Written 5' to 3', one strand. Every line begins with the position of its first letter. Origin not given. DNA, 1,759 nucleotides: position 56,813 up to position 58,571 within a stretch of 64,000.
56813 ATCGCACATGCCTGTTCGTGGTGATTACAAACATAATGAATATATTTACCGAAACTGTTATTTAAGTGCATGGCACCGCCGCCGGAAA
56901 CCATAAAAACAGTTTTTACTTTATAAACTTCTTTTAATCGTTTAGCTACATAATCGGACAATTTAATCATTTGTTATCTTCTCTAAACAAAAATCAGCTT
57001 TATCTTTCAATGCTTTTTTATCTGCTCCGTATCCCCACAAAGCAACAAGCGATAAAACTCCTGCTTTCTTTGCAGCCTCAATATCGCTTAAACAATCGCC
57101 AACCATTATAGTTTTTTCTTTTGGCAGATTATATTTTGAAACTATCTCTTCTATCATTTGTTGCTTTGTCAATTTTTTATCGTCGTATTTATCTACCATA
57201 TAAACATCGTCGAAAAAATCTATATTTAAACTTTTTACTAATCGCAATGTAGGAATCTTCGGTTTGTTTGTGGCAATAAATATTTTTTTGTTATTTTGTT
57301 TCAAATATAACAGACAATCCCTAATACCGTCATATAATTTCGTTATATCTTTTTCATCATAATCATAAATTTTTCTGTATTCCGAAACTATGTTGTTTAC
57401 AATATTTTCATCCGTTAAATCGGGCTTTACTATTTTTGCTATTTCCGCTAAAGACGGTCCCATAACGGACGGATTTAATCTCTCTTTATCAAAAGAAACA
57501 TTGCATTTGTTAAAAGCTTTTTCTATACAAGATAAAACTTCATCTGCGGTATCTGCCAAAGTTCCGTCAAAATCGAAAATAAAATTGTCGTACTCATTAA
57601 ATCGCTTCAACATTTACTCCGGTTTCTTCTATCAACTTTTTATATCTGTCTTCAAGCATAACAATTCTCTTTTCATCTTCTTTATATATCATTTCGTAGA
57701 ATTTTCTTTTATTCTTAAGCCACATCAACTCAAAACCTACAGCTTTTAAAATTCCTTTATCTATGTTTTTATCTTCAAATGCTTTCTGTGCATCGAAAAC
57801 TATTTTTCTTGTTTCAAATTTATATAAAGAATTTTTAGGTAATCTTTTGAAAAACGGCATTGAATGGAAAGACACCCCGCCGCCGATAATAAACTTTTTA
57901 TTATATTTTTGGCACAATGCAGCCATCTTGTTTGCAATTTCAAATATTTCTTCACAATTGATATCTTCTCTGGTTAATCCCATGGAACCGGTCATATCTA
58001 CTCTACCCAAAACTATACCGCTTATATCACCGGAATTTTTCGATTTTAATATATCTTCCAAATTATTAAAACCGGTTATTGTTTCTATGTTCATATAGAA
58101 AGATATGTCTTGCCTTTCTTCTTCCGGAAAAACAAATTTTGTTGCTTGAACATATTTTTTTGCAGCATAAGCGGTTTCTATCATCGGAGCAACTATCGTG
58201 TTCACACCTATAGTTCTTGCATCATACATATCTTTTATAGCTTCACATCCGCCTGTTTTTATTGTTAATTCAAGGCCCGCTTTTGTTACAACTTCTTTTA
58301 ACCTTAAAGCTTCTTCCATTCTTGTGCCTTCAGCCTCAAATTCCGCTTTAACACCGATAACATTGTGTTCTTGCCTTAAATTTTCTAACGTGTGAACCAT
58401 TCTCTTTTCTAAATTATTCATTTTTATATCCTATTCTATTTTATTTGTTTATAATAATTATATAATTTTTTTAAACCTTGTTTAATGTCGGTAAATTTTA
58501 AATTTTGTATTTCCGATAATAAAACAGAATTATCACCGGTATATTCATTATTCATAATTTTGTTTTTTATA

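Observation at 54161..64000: CDP-3,6-dideoxyhexose genes combine with an ALS/YerE-like ThDP enzyme, an aldolase-like protein, a HAD phosphatase and an FkbM methyltransferase: a candidate branched-chain (yersiniose-like) sugar pathway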

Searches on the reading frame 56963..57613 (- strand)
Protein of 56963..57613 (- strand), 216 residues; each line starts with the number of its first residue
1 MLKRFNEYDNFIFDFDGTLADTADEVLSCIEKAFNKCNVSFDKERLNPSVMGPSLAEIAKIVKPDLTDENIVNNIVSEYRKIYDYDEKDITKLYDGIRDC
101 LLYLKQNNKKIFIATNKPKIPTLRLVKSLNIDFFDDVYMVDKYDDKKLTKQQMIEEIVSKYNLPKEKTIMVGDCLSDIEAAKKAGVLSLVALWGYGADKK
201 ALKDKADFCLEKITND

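Call 4: search_protein_families(library=pfam, proteins=[window:56963-57613:-], max_evalue=0.01)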
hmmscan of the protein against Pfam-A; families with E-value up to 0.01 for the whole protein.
window:56963-57613:- (216 aa): 6 families
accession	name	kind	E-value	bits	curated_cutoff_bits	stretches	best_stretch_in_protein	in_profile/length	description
PF13419.12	HAD_2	-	5.4e-33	115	23.8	1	12-189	2-176/178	Haloacid dehalogenase-like hydrolase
PF00702.32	Hydrolase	-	2.4e-25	90.5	26.4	1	9-185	2-191/191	haloacid dehalogenase-like hydrolase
PF13242.12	Hydrolase_like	-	4e-08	33.5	22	1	151-212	7-71/75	HAD-hyrolase-like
PF08282.18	Hydrolase_3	-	6.8e-08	33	20.9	0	146-186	184-224/255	haloacid dehalogenase-like hydrolase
PF12710.13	HAD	-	4.4e-07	30.9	27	1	12-182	2-189/189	haloacid dehalogenase-like hydrolase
PF13344.12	Hydrolase_6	-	0.005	17.3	27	0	92-130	14-52/101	Haloacid dehalogenase-like hydrolase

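Call 5: search_protein_families(library=ncbifam, proteins=[window:56963-57613:-], max_evalue=0.01)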
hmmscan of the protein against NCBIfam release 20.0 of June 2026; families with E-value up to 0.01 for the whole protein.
window:56963-57613:- (216 aa): 45 families (the best 25 are shown)
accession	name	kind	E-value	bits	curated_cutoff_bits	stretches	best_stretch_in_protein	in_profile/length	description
NF009695.0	PRK13222.1-2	equivalog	7.3e-26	91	225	1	8-214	6-216/226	phosphoglycolate phosphatase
NF009804.0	PRK13288.1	equivalog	3e-22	79.2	218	1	11-214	6-204/215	pyrophosphatase PpaX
TIGR01449.2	PGP_bact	equivalog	5.8e-19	68.5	180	1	12-211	2-204/213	phosphoglycolate phosphatase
NF009700.0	PRK13226.1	equivalog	2.6e-15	56.7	342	1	11-211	15-215/229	phosphoglycolate phosphatase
NF009697.0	PRK13222.1-4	equivalog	1.1e-14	54.3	327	1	4-212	3-214/232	phosphoglycolate phosphatase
TIGR01454.1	AHBA_synth_RP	hypoth_equivalog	2.6e-14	53.4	246.65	1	88-212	71-195/205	AHBA synthesis associated protein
NF009696.0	PRK13222.1-3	equivalog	1.1e-12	48.2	359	1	11-195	6-190/223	N-acetylmuramic acid 6-phosphate phosphatase MupP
NF009698.0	PRK13223.1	equivalog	5.5e-12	45.4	466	1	12-198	17-207/272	phosphoglycolate phosphatase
NF009694.0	PRK13222.1-1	equivalog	6.3e-12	45.3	415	1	65-211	84-230/252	phosphoglycolate phosphatase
TIGR02253.1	CTE7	subfamily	1.1e-11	44.9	169.75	1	11-213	5-217/221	TIGR02253 family HAD-type hydrolase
TIGR01662.1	HAD-SF-IIIA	subfamily_domain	4.6e-11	43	44.6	1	85-187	18-134/141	HAD-IIIA family hydrolase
NF005213.0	PRK06698.1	equivalog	1.8e-10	40.2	768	1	9-195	242-430/459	bifunctional 5'-methylthioadenosine/S-adenosylhomocysteine nucleosidase/phosphatase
TIGR02254.1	YjjG_YfnB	equivalog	2.2e-09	37.1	159.9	1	77-188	86-193/223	YjjG family noncanonical pyrimidine nucleotidase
NF052576.1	PymNtasePynAStpc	equivalog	2.7e-09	37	350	1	90-186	97-195/229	pyrimidine 5'-nucleotidase PynA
TIGR01549.1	HAD-SF-IA-v1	subfamily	3.6e-09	37.2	23.3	1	103-185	70-149/149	HAD-IA family hydrolase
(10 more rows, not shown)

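Call 64: search_solved_structures(query=window:56963-57613:-, max_evalue=1e-8)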
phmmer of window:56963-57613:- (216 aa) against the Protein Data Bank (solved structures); distinct sequences matched with E-value up to 1e-8: 10.
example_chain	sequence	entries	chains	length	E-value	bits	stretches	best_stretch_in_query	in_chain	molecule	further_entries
3sd7_A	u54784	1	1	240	5.9e-19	72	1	7-213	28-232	Putative phosphatase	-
3mc1_A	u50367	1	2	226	3.6e-17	66.1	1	8-208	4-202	Predicted phosphatase, HAD family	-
2yy6_A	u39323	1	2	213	2.7e-15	60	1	11-197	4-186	phosphoglycolate phosphatase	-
2nyv_A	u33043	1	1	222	2.8e-15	59.9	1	11-197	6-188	Phosphoglycolate phosphatase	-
6f2x_A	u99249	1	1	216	4.7e-14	55.9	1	11-197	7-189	Protein Tyrosine Kinase A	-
2msn_A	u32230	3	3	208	7.5e-13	52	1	10-192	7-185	Hydrolase, haloacid dehalogenase-like family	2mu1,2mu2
2go7_A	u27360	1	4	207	7.8e-13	52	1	10-192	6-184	hydrolase, haloacid dehalogenase-like family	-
2ah5_A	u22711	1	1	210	1.6e-11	47.6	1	11-211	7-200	COG0546: Predicted phosphatases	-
2hi0_A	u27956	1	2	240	3.6e-11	46.5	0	64-197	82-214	Putative phosphoglycolate phosphatase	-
3kbb_A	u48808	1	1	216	5.6e-10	42.6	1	11-205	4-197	Phosphorylated carbohydrates phosphatase TM_1254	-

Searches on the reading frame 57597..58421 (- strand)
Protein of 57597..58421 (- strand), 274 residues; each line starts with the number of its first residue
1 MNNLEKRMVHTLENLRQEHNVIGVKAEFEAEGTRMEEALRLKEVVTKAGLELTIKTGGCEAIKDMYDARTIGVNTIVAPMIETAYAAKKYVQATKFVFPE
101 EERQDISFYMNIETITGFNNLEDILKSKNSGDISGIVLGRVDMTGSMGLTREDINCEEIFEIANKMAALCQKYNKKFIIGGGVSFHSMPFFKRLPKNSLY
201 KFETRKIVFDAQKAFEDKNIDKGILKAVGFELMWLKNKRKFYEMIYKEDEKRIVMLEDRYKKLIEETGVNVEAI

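Call 4: search_protein_families(library=pfam, proteins=[window:57597-58421:-], max_evalue=0.01)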
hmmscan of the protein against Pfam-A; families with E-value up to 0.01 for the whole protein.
window:57597-58421:- (274 aa): 1 family
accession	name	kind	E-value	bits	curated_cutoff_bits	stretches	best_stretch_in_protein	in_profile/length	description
PF03328.21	HpcH_HpaI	-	3.5e-11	43.3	25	1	61-172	73-182/221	HpcH/HpaI aldolase/citrate lyase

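Call 5: search_protein_families(library=ncbifam, proteins=[window:57597-58421:-], max_evalue=0.01)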
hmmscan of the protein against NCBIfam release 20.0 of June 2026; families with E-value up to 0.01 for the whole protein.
window:57597-58421:- (274 aa): 3 families
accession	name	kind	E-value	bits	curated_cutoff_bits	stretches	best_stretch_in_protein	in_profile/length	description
TIGR02311.1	HpaI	equivalog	7.7e-07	28.8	368.8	0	103-152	137-183/249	4-hydroxy-2-oxoheptanedioate aldolase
NF007521.0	PRK10128.1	equivalog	0.00017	21.2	441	0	63-97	84-115/267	2-keto-3-deoxy-L-rhamnonate aldolase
TIGR01064.1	pyruv_kin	equivalog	0.0015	17.1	306.4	1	46-179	158-275/476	pyruvate kinase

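Call 15: search_solved_structures(query=window:57597-58421:-, max_evalue=1)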
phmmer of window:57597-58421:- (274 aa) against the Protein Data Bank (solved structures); distinct sequences matched with E-value up to 1: 2.
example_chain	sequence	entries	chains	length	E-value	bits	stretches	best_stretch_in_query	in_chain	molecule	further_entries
7et8_A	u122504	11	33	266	0.007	19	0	61-126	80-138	4-hydroxy-2-oxoheptanedioate aldolase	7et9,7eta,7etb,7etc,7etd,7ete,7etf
2vws_A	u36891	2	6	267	0.0083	18.8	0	69-97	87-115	YFAU, 2-KETO-3-DEOXY SUGAR ALDOLASE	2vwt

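Call 32: search_solved_structures(query=A1, max_evalue=1, show_alignments=3)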
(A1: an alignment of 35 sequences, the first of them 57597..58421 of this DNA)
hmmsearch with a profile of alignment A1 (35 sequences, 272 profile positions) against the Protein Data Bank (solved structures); distinct sequences matched with E-value up to 1: 9.
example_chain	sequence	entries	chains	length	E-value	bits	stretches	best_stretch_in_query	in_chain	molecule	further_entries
7et8_A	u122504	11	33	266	7.2e-05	25.3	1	101-175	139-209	4-hydroxy-2-oxoheptanedioate aldolase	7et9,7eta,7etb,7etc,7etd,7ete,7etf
2vws_A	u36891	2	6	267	0.0007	22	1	104-152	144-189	YFAU, 2-KETO-3-DEOXY SUGAR ALDOLASE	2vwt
7v8t_A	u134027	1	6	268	0.14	14.5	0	101-149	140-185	2,4-dihydroxyhept-2-ene-1,7-dioic acid aldolase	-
4b5s_A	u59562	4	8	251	0.14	14.5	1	101-150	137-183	4-HYDROXY-2-OXO-HEPTANE-1,7-DIOATE ALDOLASE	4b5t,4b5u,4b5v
4b5w_A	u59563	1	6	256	0.15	14.4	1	101-150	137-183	4-HYDROXY-2-OXO-HEPTANE-1,7-DIOATE ALDOLASE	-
4b5x_A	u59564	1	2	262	0.16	14.3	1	101-150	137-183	4-HYDROXY-2-OXO-HEPTANE-1,7-DIOATE ALDOLASE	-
2v5j_A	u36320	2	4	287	0.19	14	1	101-150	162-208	2,4-DIHYDROXYHEPT-2-ENE-1,7-DIOIC ACID ALDOLASE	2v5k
1dxe_A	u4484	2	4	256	0.19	14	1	101-151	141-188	2-DEHYDRO-3-DEOXY-GALACTARATE ALDOLASE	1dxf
4l9y_A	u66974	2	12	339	0.53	12.6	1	84-154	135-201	Malyl-CoA lyase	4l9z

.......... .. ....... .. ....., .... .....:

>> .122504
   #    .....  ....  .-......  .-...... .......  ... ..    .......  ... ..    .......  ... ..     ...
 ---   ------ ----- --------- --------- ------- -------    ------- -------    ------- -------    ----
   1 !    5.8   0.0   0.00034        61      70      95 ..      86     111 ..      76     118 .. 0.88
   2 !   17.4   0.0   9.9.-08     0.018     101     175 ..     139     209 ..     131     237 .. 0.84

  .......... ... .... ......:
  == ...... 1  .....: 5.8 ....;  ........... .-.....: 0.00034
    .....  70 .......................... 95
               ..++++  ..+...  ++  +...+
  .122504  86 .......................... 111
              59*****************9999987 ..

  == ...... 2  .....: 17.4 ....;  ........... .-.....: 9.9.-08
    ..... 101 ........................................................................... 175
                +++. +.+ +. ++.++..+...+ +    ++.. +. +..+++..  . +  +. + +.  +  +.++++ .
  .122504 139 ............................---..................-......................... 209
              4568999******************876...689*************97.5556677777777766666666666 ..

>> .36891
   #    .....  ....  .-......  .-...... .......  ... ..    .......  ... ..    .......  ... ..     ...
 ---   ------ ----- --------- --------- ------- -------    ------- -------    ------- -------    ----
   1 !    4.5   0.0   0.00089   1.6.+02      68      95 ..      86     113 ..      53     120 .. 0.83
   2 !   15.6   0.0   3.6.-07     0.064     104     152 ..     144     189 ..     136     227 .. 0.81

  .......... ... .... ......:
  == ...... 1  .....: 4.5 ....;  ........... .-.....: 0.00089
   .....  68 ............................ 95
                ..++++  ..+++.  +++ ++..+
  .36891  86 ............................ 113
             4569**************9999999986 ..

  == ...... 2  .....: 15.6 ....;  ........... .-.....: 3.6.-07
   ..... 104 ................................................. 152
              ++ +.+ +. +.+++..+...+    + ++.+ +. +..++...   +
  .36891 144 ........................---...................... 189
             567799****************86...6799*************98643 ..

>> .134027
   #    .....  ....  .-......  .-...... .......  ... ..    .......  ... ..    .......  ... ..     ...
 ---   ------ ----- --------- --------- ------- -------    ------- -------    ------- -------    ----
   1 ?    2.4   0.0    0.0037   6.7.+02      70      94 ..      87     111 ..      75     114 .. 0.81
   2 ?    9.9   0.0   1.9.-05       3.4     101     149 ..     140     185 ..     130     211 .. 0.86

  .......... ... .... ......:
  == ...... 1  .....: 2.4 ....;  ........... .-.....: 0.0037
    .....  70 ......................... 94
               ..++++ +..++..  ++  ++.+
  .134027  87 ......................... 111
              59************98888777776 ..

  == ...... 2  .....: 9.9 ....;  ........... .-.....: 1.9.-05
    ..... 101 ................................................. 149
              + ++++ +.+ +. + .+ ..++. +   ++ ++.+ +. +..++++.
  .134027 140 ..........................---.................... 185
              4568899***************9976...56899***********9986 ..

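Call 39: predict_structure(alignment_id=A1)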
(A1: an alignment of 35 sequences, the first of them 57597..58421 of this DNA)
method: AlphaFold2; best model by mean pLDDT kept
length: 274 residues; sequences in the alignment: 35
mean_pLDDT: 94.7   pTM: 0.88
mean pLDDT of the five models: 94.7, 94.4, 94.2, 93.9, 93.2
residues with pLDDT >= 90: 245; 70-90: 24; 50-70: 4; < 50: 1
segments of 3 or more residues with pLDDT < 50: none
pLDDT, mean of each block of 10 residues (from residue 1): 94 97 94 91 97 93 96 96 97 97 97 98 96 98 97 97 99 98 93 97 97 94 95 94 93 94 82 57
secondary structure, 60 per line:
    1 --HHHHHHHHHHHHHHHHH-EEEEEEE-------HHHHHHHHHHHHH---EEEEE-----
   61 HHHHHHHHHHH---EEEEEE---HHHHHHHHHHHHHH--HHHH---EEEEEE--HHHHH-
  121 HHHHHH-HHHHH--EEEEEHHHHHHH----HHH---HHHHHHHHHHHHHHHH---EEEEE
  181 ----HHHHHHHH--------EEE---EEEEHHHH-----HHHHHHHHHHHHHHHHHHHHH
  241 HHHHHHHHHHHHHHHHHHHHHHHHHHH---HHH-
elements in order: H3-19 E21-27 H35-47 E51-55 H61-71 E75-80 H84-97 H100-103 E107-112 H115-119 H121-126 H128-132 E135-139 H140-146 H157-172 E176-180 H185-192 E201-203 E207-210 H211-214 H220-267

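Call 42: fold_search(model_id=the predicted structure, library=pdb)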
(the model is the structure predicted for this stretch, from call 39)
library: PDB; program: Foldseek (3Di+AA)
matches with E <= 10: 1739; with E <= 0.001: 304
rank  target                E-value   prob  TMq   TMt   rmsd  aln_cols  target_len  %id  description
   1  7et9_A                3.2e-08  1.00  0.56  0.60   6.6       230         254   13  Crystal structure of AbHpaI-Zn-pyruvate complex, Class II aldolase, HpaI from Acinetobacter baumannii (released 2021-11-03)
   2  4b5w_F                4.0e-08  1.00  0.55  0.59   4.1       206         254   14  Crystal structures of divalent metal dependent pyruvate aldolase R70A mutant, HpaI, in complex with pyruvate (released 2012-08-29)
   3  6tth_A                4.8e-08  1.00  0.54  0.37   8.0       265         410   15  PKM2 in complex with L-threonine (released 2020-01-15)
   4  4tv6                  5.7e-08  1.00  0.52  0.62   8.4       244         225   13  Crystal Structure of Citrate Synthase Variant SbnG E151Q (released 2014-10-29)
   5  4b5w_C                6.4e-08  1.00  0.58  0.63   3.5       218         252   13  Crystal structures of divalent metal dependent pyruvate aldolase R70A mutant, HpaI, in complex with pyruvate (released 2012-08-29)
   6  7et8_A                6.7e-08  1.00  0.56  0.61   6.3       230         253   14  Crystal structure of thermostable AbHpaI, a class II metal dependent pyruvate aldolase, HpaI from Acinetobacter bauman (released 2021-11-03)
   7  3qz6                  7.6e-08  1.00  0.54  0.57   4.5       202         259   12  The crystal structure of HpcH/HpaI aldolase from Desulfitobacterium hafniense DCB-2 (released 2011-03-16)
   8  4b5w_A                1.1e-07  1.00  0.56  0.59   3.5       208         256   13  Crystal structures of divalent metal dependent pyruvate aldolase R70A mutant, HpaI, in complex with pyruvate (released 2012-08-29)
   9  2vws_A                1.3e-07  1.00  0.57  0.61   3.2       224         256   14  Crystal structure of YfaU, a metal ion dependent class II aldolase from Escherichia coli K12 (released 2008-09-09)
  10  4mf4_E                1.5e-07  1.00  0.55  0.58   6.9       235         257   14  Crystal structure of a HpcH/Hpal aldolase/citrate lyase family protein from Burkholderia cenocepacia J2315 (released 2013-09-04)
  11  4mf4_A                2.0e-07  1.00  0.55  0.58   6.8       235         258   15  Crystal structure of a HpcH/Hpal aldolase/citrate lyase family protein from Burkholderia cenocepacia J2315 (released 2013-09-04)
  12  6gg3_I                2.3e-07  1.00  0.55  0.37   7.9       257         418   15  Crystal structure of M2 PYK in complex with Alanine. (released 2019-09-04)
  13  6wp5_D                3.4e-07  1.00  0.53  0.37   8.0       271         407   14  Pyruvate Kinase M2 mutant-S37D (released 2020-09-30)
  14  7r6y_D                3.6e-07  1.00  0.53  0.35   8.1       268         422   14  E117K mutant pyruvate kinase from rabbit muscle (released 2022-05-25)
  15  7o9r_BBB              4.3e-07  1.00  0.56  0.60   4.5       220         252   16  Crystal structure of holo-H44A mutant of Hydroxy ketone aldolase (SwHKA) from Sphingomonas wittichii RW1 (released 2022-10-26)
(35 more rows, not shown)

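Call 67: search_protein_representatives(protein=window:57597-58421:-)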
Query: 274 residues. Proteins with E-value up to 0.001 (for the whole library): 1116; up to 1e-10: 776; up to 1e-30: 288. The best 150 are listed.
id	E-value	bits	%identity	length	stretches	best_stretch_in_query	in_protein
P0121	1.8e-89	315.8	56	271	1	1-268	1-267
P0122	2.8e-88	311.9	56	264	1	8-268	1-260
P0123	5.5e-88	311.0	55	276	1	1-265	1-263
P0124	7.8e-84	297.4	52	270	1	1-267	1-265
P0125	7.1e-74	264.7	52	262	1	1-259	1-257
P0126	2.5e-72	259.6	50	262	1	1-259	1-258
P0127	3.5e-72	259.2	46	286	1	2-263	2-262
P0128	5.6e-72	258.5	49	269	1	1-261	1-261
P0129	6.9e-71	255.0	60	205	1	1-205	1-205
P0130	1.9e-69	250.2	47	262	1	1-263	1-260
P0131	4.1e-69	249.1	46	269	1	1-266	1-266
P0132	1.2e-68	247.6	47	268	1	1-264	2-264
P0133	1.9e-68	246.9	45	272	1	1-262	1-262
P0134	5.6e-68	245.4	47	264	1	1-261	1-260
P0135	1.5e-67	244.0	46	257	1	1-259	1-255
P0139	7.0e-66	238.6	43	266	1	1-263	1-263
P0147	5.1e-63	229.2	41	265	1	1-264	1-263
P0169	2.2e-57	210.7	39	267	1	3-262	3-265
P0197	1.1e-52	195.3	39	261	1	1-258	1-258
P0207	2.1e-50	187.8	38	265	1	2-264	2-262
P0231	4.6e-48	180.2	35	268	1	1-266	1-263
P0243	4.0e-46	173.8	36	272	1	1-263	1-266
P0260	2.4e-44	168.0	36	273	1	1-266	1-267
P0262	6.1e-44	166.7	35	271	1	1-253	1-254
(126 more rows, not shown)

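Call 68: list_cluster_members(proteins=[P0127, P0139, P0147, P0169, P0197, P0207, P0231, P0243, P0260, P0262])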
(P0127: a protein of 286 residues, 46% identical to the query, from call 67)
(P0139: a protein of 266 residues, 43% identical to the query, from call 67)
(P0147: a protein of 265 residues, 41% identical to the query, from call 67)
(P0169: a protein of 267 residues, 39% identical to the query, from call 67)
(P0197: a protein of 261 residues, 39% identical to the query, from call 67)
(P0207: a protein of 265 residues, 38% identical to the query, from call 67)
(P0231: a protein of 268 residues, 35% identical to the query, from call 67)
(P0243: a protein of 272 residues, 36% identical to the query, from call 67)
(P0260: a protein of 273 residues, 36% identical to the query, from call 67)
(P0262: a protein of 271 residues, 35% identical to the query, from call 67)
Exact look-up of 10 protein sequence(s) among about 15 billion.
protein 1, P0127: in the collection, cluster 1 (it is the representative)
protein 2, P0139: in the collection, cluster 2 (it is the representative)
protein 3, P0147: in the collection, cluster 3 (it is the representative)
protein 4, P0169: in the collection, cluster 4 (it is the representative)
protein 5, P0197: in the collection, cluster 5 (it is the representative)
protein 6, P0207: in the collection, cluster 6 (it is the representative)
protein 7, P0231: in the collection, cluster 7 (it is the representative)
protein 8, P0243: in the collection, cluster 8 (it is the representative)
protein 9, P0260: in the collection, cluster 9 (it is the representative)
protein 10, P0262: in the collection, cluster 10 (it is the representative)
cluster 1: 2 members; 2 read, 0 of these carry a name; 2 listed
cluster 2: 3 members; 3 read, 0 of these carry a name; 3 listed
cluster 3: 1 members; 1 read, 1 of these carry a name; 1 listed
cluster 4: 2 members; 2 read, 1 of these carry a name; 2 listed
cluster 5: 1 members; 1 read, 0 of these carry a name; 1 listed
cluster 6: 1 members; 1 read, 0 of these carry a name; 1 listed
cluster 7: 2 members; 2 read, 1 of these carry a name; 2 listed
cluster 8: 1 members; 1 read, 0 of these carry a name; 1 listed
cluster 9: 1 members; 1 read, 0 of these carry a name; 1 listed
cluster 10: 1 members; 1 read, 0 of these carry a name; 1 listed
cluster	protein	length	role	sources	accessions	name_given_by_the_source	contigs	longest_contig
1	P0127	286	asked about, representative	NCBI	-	-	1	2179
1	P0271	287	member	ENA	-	-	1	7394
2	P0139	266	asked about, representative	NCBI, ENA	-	-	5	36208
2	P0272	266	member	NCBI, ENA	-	-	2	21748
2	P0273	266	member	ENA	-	-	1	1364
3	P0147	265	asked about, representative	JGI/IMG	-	hypothetical protein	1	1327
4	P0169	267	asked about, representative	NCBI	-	-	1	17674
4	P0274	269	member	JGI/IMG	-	4-hydroxy-2-oxoheptanedioate aldolase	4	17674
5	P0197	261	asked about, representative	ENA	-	-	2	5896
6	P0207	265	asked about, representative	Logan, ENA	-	-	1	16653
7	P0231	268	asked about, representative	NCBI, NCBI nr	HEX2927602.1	MAG TPA: aldolase/citrate lyase family protein [Ruminiclostridium sp.] | aldolase/citrate lyase family protein [Ruminiclostridium sp.]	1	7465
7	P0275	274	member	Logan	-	-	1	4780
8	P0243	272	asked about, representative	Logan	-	-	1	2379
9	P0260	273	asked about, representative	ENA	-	-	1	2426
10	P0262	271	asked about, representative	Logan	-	-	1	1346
